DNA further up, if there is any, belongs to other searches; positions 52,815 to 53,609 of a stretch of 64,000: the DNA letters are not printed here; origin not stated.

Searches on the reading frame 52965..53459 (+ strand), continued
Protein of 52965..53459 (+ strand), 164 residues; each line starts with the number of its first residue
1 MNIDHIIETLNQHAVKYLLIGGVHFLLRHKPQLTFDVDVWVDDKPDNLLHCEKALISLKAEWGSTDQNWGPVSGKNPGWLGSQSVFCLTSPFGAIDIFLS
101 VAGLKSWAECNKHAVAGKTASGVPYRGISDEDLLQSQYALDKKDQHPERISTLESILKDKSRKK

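Call 40: search_protein_families(library=pfam, max_evalue=0.1, proteins=[P0198, P0229, P0230, P0232, P0233, P0242, P0245, P0247, P0251, P0256])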
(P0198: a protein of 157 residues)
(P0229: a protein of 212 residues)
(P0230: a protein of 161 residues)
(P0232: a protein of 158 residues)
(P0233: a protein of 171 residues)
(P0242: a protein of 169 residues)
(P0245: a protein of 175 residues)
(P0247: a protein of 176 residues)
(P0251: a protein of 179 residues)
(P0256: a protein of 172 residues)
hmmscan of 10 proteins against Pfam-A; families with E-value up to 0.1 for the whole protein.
P0198 (157 aa): 2 families
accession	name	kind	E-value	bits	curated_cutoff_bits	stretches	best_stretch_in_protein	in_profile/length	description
PF09970.15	DUF2204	-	8.7e-05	22.7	20.3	1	6-135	7-136/181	Nucleotidyl transferase of unknown function (DUF2204)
PF10706.15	Aminoglyc_resit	-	0.00082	20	21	1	6-82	4-74/149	Aminoglycoside-2''-adenylyltransferase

P0229 (212 aa): 2 families
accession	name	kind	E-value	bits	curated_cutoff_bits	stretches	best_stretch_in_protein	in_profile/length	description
PF19502.5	DUF6036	-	7.7e-08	32.7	23.6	1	20-165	6-117/164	Nucleotidyltransferase of unknown function (DUF6036)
PF09970.15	DUF2204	-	4.3e-05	23.7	20.3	1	20-57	5-43/181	Nucleotidyl transferase of unknown function (DUF2204)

P0230 (161 aa): 3 families
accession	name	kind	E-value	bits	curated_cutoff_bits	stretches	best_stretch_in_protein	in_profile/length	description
PF19502.5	DUF6036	-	7.5e-07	29.5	23.6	1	11-147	14-113/164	Nucleotidyltransferase of unknown function (DUF6036)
PF09970.15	DUF2204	-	3.1e-05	24.1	20.3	1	7-50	8-52/181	Nucleotidyl transferase of unknown function (DUF2204)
PF10706.15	Aminoglyc_resit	-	0.0052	17.4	21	1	8-135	6-131/149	Aminoglycoside-2''-adenylyltransferase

P0232 (158 aa): 4 families
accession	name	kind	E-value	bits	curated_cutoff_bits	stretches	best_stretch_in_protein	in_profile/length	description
PF19502.5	DUF6036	-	1.9e-06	28.2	23.6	1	18-148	18-120/164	Nucleotidyltransferase of unknown function (DUF6036)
PF09970.15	DUF2204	-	0.0011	19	20.3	1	10-144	7-142/181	Nucleotidyl transferase of unknown function (DUF2204)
PF08843.17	AbiEii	-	0.005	17.2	22.5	1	21-134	14-148/238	Nucleotidyl transferase AbiEii toxin, Type IV TA system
PF03958.22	Secretin_N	-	0.08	13.6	28.2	0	44-66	44-66/69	Bacterial type II/III secretion system short domain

P0233 (171 aa): 0 families

P0242 (169 aa): 2 families
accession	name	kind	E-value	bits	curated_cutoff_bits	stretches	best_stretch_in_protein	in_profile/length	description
PF19502.5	DUF6036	-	9.6e-06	25.9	23.6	1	16-148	19-113/164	Nucleotidyltransferase of unknown function (DUF6036)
PF09970.15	DUF2204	-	0.0071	16.4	20.3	0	8-42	8-43/181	Nucleotidyl transferase of unknown function (DUF2204)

P0245 (175 aa): 2 families
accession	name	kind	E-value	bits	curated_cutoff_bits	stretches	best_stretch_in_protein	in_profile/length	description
PF09970.15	DUF2204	-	0.0005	20.2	20.3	1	4-41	5-43/181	Nucleotidyl transferase of unknown function (DUF2204)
PF19502.5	DUF6036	-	0.01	16.1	23.6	1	12-59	16-59/164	Nucleotidyltransferase of unknown function (DUF6036)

P0247 (176 aa): 1 family
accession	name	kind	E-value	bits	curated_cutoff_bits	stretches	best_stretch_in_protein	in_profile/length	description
PF19502.5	DUF6036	-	0.011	16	23.6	0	28-160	20-114/164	Nucleotidyltransferase of unknown function (DUF6036)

P0251 (179 aa): 4 families
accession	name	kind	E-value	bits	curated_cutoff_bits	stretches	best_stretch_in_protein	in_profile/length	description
PF19502.5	DUF6036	-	1.7e-05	25.1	23.6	1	33-170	19-117/164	Nucleotidyltransferase of unknown function (DUF6036)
PF09970.15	DUF2204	-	0.00014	21.9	20.3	1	24-60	7-44/181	Nucleotidyl transferase of unknown function (DUF2204)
PF08843.17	AbiEii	-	0.0064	16.9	22.5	1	29-84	8-65/238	Nucleotidyl transferase AbiEii toxin, Type IV TA system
PF13481.12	AAA_25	-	0.068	13.2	27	1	17-69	126-179/195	AAA domain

P0256 (172 aa): 3 families
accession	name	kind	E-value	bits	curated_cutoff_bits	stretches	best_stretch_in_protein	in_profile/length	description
PF10706.15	Aminoglyc_resit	-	0.00062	20.4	21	1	11-135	5-127/149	Aminoglycoside-2''-adenylyltransferase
PF19502.5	DUF6036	-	0.01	16.1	23.6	0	17-57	17-56/164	Nucleotidyltransferase of unknown function (DUF6036)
PF20336.3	DUF6631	-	0.078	13.2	27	0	37-73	58-96/157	Family of unknown function (DUF6631)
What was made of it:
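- On MenT / AbiEii (DUF1814) NTase toxins: Only faint hits (E ~0.005) appear in more distant DUF6036-type relatives (call 40).
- On Pfam DUF6036 / DUF2204 NTases: These pass the DUF6036 cut-off, and P0229, P0230, P0251 and P0198 pass the DUF2204 cut-off (call 40).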

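Call 42: search_protein_families(library=pfam, alignment_id=A4, max_evalue=0.00001)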
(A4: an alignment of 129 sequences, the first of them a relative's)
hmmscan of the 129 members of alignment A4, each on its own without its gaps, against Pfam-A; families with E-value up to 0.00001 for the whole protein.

A. member 1, L005:3001-4734:+ (577 aa): 0 families

B. families by the number of members that match (of 129 scanned): 130 families (the first 25 are shown)
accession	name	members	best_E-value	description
PF01408.29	GFO_IDH_MocA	3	9.2e-26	Oxidoreductase family, NAD-binding Rossmann fold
PF22725.1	GFO_IDH_MocA_C3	3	1.4e-24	GFO/IDH/MocA C-terminal domain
PF02894.22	GFO_IDH_MocA_C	3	8.8e-22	Oxidoreductase family, C-terminal alpha/beta domain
PF00155.27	Aminotran_1_2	2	3.3e-63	Aminotransferase class I and II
PF00474.23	SSF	2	5.3e-57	Sodium:solute symporter family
PF00535.33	Glycos_transf_2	2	2.8e-33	Glycosyl transferase family 2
PF07724.20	AAA_2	2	2.6e-30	AAA domain (Cdc48 subfamily)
PF00588.24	SpoU_methylase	2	1.5e-29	SpoU rRNA Methylase family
PF13360.13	PQQ_2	2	2.7e-20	Outer membrane protein assembly factor BamB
PF00004.35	AAA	2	7.5e-17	ATPase family associated with various cellular activities (AAA)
PF06689.19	zf-C4_ClpX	2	6.6e-16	ClpX C4-type zinc finger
PF10431.15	ClpB_D2-small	2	2e-10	C-terminal, D2-small domain, of ClpB protein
PF12804.13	NTP_transf_3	2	2.7e-09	MobA-like NTP transferase domain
PF13641.12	Glyco_tranf_2_3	2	4.6e-09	Glycosyltransferase like family 2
PF13401.12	AAA_22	2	3.1e-07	AAA domain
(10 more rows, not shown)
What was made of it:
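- Neighbours are housekeeping genes (call 42).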

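Call 43: search_protein_families(library=padloc, alignment_id=A4, max_evalue=0.00001)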
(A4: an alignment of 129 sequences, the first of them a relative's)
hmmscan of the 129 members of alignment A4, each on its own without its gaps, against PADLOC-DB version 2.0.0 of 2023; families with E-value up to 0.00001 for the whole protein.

A. member 1, L005:3001-4734:+ (577 aa): 0 families

B. families by the number of members that match (of 129 scanned): 24 families
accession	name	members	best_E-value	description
PDLC04232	IetA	2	2.4e-10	-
PDLC02196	IetA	2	7.3e-10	-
PDLC04231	IetA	2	2.5e-08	-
PDLC04788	PDC-S01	1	1.6e-142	-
PDLC04786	PDC-S01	1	3.1e-110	-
PDLC04792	PDC-S01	1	1.2e-75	-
PDLC04135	mad3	1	3.1e-52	mads_3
PDLC04790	PDC-S01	1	4.7e-26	-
PDLC04789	PDC-S01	1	1.1e-24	-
PDLC02980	AriA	1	1.9e-20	-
PDLC04787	PDC-S01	1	1.4e-19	-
PDLC04791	PDC-S01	1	8.1e-17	-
PDLC04140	mad8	1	2.8e-14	mads_8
PDLC04832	PDC-S03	1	1.8e-10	-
PDLC04833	PDC-S03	1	2.7e-10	-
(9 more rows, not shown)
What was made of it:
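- On Defence island / known defence system (segment genes): Nearest neighbours in 80 genomes are housekeeping, and at most about 11 of 129 hit any defence model (calls 42, 43).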

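Call 55: search_protein_families(library=phrogs, max_evalue=0.01, proteins=[window:52965-53459:+])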
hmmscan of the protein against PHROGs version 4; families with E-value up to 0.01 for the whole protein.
window:52965-53459:+ (164 aa): 0 families

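Call 56: predict_structure(alignment_id=A6)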
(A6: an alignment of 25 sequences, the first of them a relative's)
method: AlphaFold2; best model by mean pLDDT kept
length: 225 residues; sequences in the alignment: 25
mean_pLDDT: 85.8   pTM: 0.72
mean pLDDT of the five models: 85.8, 85.3, 84.0, 83.8, 82.6
residues with pLDDT >= 90: 140; 70-90: 41; 50-70: 33; < 50: 11
segments of 3 or more residues with pLDDT < 50: 214-220, 222-225
pLDDT, mean of each block of 10 residues (from residue 1): 91 98 82 82 98 98 91 97 94 95 96 94 96 96 94 94 77 63 61 77 83 52 43
secondary structure, 60 per line:
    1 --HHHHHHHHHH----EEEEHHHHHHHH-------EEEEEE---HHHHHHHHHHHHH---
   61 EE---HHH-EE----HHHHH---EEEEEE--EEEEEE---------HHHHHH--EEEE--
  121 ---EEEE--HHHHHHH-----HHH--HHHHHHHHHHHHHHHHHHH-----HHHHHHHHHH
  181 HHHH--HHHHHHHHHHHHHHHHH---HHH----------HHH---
elements in order: H3-12 E17-20 H21-28 E36-41 H45-57 H76-80 E84-89 E92-97 H107-112 E115-118 E124-127 H130-136 H147-165 H171-184 H187-203

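Call 59: find_encoding_contigs(protein=P0230, flank=3000, max_places=4)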
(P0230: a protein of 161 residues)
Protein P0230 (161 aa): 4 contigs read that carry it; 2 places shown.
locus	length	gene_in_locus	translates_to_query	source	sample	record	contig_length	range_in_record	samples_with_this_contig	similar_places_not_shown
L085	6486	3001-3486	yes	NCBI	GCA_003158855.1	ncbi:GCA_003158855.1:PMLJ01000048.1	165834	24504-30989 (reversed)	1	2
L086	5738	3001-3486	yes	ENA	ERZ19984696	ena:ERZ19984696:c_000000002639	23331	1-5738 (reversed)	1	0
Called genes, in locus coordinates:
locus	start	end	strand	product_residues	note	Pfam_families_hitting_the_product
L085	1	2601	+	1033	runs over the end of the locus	PF02811:PHP, PF07733:DNA_pol3_alpha, PF17657:DNA_pol3_finger, PF14579:HHH_6, PF01336:tRNA_anti-codon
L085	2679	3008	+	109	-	PF13744:HTH_37 (weak), PF15731:MqsA_antitoxin (faint), PF01381:HTH_3, PF12844:HTH_19, PF13560:HTH_31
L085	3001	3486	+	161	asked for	PF19502:DUF6036 (weak)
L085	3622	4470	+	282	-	PF00795:CN_hydrolase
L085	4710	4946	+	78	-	PF00561:Abhydrolase_1, PF12697:Abhydrolase_6 (weak)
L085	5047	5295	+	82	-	-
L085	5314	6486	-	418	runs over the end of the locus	-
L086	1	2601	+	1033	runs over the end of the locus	PF02811:PHP, PF07733:DNA_pol3_alpha, PF17657:DNA_pol3_finger, PF14579:HHH_6, PF01336:tRNA_anti-codon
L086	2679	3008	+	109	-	PF13744:HTH_37 (weak), PF15731:MqsA_antitoxin (faint), PF01381:HTH_3, PF12844:HTH_19, PF13560:HTH_31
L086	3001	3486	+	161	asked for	PF19502:DUF6036 (weak)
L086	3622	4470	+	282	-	PF00795:CN_hydrolase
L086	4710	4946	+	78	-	PF00561:Abhydrolase_1, PF12697:Abhydrolase_6 (weak)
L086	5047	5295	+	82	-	-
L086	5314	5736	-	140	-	?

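Call 60: find_encoding_contigs(protein=P0229, flank=2500, max_places=3)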
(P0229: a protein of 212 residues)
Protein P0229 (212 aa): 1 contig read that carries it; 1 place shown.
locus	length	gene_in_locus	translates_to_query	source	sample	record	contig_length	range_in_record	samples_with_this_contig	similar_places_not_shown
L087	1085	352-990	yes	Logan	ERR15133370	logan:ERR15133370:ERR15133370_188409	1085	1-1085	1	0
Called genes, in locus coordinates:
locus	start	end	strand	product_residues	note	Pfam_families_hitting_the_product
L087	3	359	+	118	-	?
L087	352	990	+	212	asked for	PF19502:DUF6036 (weak)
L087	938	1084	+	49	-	?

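Call 61: find_encoding_contigs(protein=P0242, flank=2500, max_places=3)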
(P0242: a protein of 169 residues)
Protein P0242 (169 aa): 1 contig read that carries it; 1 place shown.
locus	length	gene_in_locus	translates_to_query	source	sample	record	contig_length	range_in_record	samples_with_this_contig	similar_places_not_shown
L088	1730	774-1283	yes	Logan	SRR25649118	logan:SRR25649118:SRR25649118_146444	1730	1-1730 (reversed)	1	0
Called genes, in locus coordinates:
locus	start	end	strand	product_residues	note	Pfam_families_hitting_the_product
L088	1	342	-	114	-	?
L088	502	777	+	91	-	PF01381:HTH_3 (weak)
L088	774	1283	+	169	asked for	PF19502:DUF6036 (faint)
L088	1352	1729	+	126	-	?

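Call 62: find_encoding_contigs(protein=P0198, flank=2500, max_places=3)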
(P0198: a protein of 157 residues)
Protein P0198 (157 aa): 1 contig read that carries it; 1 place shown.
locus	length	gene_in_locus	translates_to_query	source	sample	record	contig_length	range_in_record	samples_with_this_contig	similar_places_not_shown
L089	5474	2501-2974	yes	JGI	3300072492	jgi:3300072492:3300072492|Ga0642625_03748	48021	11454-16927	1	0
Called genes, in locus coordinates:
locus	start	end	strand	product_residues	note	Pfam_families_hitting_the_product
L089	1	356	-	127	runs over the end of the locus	-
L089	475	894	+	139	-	PF00903:Glyoxalase, PF06983:3-dmu-9_3-mt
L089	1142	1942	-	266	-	PF02634:FdhD-NarQ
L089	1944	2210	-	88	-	-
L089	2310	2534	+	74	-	-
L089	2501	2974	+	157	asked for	-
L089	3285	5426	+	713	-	PF17854:FtsK_alpha, PF01580:FtsK_SpoIIIE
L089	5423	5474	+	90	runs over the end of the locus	PF09397:FtsK_gamma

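Call 63: search_protein_families(library=pfam, max_evalue=0.1, proteins=[L087:3-359:+, L089:2310-2534:+, L088:502-777:+, L085:2679-3008:+, L087:938-1084:+])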
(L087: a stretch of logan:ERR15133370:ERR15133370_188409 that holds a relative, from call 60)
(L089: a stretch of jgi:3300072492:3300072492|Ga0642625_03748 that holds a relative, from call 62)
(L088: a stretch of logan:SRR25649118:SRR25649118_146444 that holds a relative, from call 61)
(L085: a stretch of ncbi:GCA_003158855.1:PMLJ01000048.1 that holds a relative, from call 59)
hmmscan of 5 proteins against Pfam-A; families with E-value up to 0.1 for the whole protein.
L087:3-359:+ (118 aa): 11 families
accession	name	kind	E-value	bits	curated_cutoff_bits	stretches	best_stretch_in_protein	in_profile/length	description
PF01381.28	HTH_3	-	6.4e-14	52.2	23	1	19-70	1-52/55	Helix-turn-helix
PF13560.12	HTH_31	-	2.3e-13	50.7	27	1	16-71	3-59/64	Helix-turn-helix domain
PF12844.13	HTH_19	-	1e-06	28.9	30.2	1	16-67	1-52/64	Helix-turn-helix domain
PF13744.12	HTH_37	-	0.00011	22.4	27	1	19-74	23-79/80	Helix-turn-helix domain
PF13443.12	HTH_26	-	0.00071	20.2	22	1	20-68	3-52/63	Cro/C1-type HTH DNA-binding domain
PF22495.2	HTH_92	-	0.0052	16.5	27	1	20-51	1-32/45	RsaL-like HTH domain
PF04545.22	Sigma70_r4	-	0.013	15.5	24.1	1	25-51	18-44/50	Sigma-70, region 4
PF13413.12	HTH_25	-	0.014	15.6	24.6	1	18-51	1-34/62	Helix-turn-helix domain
PF12802.13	MarR_2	-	0.024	15.2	27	1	26-47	19-40/61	MarR family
PF13545.12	HTH_Crp_2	-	0.081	13.3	27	0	23-47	18-42/70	Crp-like helix-turn-helix domain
PF15731.11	MqsA_antitoxin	-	0.088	13.4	30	0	15-72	70-126/131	Antitoxin component of bacterial toxin-antitoxin system, MqsA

L089:2310-2534:+ (74 aa): 0 families

L088:502-777:+ (91 aa): 4 families
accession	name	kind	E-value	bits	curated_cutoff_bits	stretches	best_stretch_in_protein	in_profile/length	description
PF01381.28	HTH_3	-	1e-06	29.1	23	1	1-32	10-41/55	Helix-turn-helix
PF13560.12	HTH_31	-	5.3e-06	27.1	27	1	1-42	15-57/64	Helix-turn-helix domain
PF13443.12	HTH_26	-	0.0096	16.6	22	1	1-29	11-40/63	Cro/C1-type HTH DNA-binding domain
PF04218.19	CENP-B_N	-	0.032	14.3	21.2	1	1-20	23-42/53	CENP-B N-terminal DNA-binding domain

L085:2679-3008:+ (109 aa): 17 families
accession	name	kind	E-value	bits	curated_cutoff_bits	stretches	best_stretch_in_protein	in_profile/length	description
PF01381.28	HTH_3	-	4.7e-15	55.8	23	1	10-58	1-49/55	Helix-turn-helix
PF13560.12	HTH_31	-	1.4e-11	45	27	1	11-59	7-56/64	Helix-turn-helix domain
PF12844.13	HTH_19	-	1e-09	38.6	30.2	1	10-59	4-53/64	Helix-turn-helix domain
PF13744.12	HTH_37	-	9.2e-07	29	27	1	9-65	22-79/80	Helix-turn-helix domain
PF15731.11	MqsA_antitoxin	-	1.6e-05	25.5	30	1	6-50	70-114/131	Antitoxin component of bacterial toxin-antitoxin system, MqsA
PF22495.2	HTH_92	-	4.2e-05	23.2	27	1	11-45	1-35/45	RsaL-like HTH domain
PF13443.12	HTH_26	-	0.00045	20.9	22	1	11-58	3-51/63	Cro/C1-type HTH DNA-binding domain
PF20432.4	Xre-like-HTH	-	0.00099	19.8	25.8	1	4-40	9-45/63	Antitoxin Xre-like helix-turn-helix domain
PF13545.12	HTH_Crp_2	-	0.0022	18.4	27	1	18-38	22-42/70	Crp-like helix-turn-helix domain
PF04545.22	Sigma70_r4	-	0.0029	17.5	24.1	1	16-42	18-44/50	Sigma-70, region 4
PF13518.12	HTH_28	-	0.014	15.9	25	0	14-39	8-33/52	Helix-turn-helix domain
PF25469.1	HTH_NWD1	-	0.015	15.6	27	1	15-66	46-96/125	NWD1-like, winged helix-turn-helix domain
PF13412.12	HTH_24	-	0.02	14.9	21.9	1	9-37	8-36/48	Winged helix-turn-helix DNA-binding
PF13413.12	HTH_25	-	0.023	14.9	24.6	1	10-42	2-34/62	Helix-turn-helix domain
PF12802.13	MarR_2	-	0.027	15.1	27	0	15-38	17-40/61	MarR family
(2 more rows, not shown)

L087:938-1084:+ (49 aa): 0 families
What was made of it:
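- Closest known: Pfam DUF6036 / DUF2204. Different: The DUF6036 relatives examined have a small overlapping gene upstream instead of the downstream hairpin protein, and in three of four it is an Xre-HTH (calls 59-63).
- More distant relatives pair with Xre-HTH genes in the TA manner (calls 59-63).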

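Call 75: search_dna_similar(query=window:52965-53459:+, collection=plasmids, mode=protein, max_evalue=0.001, max_rows=10)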
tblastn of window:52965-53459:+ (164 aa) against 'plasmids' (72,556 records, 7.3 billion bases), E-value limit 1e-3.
Records with a match: 3; places in all: 3; records where one place covers at least 80% of the query: 2.
Best place of each record, by identity: <60% 3.
By first word of the organism name: Acidisarcina 2; Geminocystis 1.
By predicted mobility (MOB-suite, as given by PLSDB): non-mobilizable 3.
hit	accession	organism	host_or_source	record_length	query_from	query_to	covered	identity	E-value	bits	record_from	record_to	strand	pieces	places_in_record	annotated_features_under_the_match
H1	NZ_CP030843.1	Acidisarcina polymorpha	cell culture,pine forest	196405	2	139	84%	25.4%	3e-5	50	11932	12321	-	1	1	nucleotidyltransferase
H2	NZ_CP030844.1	Acidisarcina polymorpha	cell culture,pine forest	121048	2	139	84%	25.4%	4e-5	50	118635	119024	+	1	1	nucleotidyltransferase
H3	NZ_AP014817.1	Geminocystis sp. NIES-3708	-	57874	2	110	66%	26.6%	4e-4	47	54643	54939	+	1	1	hypothetical protein | toxin secretion, membrane fusion protein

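Call 76: search_dna_similar(query=window:52965-53459:+, collection=phages, mode=protein, max_evalue=0.001, max_rows=10)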
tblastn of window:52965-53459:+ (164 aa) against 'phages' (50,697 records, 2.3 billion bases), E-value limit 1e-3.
No match.

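Call 78: get_annotated_region(hit=H1, flank=2500)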
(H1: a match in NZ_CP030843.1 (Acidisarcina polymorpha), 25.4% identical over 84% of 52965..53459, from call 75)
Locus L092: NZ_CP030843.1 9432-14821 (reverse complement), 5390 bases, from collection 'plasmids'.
description: Acidisarcina polymorpha strain SBC82 plasmid pACPOL4, complete sequence
organism: Acidisarcina polymorpha (NCBI taxid 2211140)
taxonomy: Bacteria; Acidobacteriota; Terriglobia; Terriglobales; Acidobacteriaceae; Acidisarcina; Acidisarcina polymorpha
host: -; source: cell culture,pine forest; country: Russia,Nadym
typing (MOB-suite, as given by PLSDB): non-mobilizable
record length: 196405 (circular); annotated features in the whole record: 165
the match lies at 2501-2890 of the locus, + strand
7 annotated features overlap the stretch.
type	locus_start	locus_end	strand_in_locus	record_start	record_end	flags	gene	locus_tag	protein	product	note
CDS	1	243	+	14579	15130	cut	-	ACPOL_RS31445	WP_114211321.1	RES family NAD+ phosphorylase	-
CDS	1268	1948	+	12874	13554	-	-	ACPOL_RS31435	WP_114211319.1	IS6 family transposase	-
CDS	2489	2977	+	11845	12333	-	-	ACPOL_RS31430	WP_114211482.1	nucleotidyltransferase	-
CDS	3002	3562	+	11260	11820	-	-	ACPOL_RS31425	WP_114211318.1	recombinase family protein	GO:0006310 - DNA recombination [Evidence IEA]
CDS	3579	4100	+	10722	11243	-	-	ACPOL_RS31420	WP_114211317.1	YfbU family protein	-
CDS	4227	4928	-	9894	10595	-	-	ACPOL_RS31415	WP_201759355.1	IS6 family transposase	-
CDS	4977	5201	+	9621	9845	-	-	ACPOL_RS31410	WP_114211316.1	hypothetical protein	-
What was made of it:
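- A distant relative sits between IS6 elements on an Acidisarcina plasmid (calls 75, 78).
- Tried and rejected: Only 25%-identity relatives occur on three plasmids (calls 75, 76, 78).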
